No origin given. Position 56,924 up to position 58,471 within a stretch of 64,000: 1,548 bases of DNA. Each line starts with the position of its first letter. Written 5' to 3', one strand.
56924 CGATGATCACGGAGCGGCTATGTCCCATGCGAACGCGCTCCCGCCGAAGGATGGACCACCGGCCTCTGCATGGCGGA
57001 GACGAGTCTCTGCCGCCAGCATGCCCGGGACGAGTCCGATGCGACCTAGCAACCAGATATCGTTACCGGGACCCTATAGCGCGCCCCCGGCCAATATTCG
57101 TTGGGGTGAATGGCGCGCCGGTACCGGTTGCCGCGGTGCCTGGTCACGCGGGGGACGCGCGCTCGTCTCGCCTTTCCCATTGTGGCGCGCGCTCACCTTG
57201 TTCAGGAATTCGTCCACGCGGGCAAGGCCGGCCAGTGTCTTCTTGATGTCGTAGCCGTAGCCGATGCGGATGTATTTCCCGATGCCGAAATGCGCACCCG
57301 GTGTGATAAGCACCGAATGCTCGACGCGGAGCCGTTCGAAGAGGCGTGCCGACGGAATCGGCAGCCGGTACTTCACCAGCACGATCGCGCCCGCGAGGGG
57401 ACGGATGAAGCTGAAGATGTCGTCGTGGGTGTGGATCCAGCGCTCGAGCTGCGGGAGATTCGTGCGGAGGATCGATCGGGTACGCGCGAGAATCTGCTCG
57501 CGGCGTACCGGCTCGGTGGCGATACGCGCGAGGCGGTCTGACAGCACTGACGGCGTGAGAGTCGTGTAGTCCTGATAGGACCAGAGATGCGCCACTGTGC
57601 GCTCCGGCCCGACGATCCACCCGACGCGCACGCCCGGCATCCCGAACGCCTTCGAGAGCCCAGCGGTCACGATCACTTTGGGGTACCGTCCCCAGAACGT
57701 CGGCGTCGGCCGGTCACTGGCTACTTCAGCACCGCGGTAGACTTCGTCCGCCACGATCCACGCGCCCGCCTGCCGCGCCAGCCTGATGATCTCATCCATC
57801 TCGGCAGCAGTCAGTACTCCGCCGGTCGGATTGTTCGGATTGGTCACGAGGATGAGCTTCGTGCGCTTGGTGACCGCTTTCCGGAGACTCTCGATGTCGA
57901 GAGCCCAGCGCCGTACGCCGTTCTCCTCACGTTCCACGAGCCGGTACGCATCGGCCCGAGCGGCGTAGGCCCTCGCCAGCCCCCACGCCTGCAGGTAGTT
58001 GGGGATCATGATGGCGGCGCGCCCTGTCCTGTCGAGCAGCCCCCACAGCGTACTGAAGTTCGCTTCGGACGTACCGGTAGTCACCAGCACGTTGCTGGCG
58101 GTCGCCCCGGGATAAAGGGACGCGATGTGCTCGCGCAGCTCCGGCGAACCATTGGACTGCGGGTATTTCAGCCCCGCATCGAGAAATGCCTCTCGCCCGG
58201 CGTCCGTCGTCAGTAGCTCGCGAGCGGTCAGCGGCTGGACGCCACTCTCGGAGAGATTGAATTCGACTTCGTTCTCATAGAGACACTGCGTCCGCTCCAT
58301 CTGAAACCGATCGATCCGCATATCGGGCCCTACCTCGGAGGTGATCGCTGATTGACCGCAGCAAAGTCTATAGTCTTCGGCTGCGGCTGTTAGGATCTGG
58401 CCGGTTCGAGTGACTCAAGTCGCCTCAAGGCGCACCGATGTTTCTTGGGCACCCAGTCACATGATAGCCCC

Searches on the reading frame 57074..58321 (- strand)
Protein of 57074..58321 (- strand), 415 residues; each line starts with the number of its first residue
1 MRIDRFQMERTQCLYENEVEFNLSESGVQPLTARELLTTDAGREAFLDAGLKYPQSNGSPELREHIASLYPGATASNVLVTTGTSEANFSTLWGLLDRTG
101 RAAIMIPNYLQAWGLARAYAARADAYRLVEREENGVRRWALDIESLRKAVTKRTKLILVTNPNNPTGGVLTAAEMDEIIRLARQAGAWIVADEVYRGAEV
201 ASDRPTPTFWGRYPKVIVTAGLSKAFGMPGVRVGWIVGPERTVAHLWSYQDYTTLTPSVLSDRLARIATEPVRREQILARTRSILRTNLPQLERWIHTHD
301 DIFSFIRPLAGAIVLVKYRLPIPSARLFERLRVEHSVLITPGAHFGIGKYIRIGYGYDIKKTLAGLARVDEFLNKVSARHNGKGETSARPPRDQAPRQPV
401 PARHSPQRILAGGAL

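Call 57: search_protein_families(library=pfam, proteins=[window:57074-58321:-], max_evalue=0.001)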
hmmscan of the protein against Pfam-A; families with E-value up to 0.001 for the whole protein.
window:57074-58321:- (415 aa): 3 families
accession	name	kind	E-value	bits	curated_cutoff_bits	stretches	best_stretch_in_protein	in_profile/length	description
PF00155.27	Aminotran_1_2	-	2.4e-40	139.3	19.7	1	51-358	36-350/361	Aminotransferase class I and II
PF00266.25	Aminotran_5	-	5.9e-09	35.8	21.5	1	61-194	47-177/371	Aminotransferase class-V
PF01212.27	Beta_elim_lyase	-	0.00046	20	27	1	139-192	107-168/288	Beta-eliminating lyase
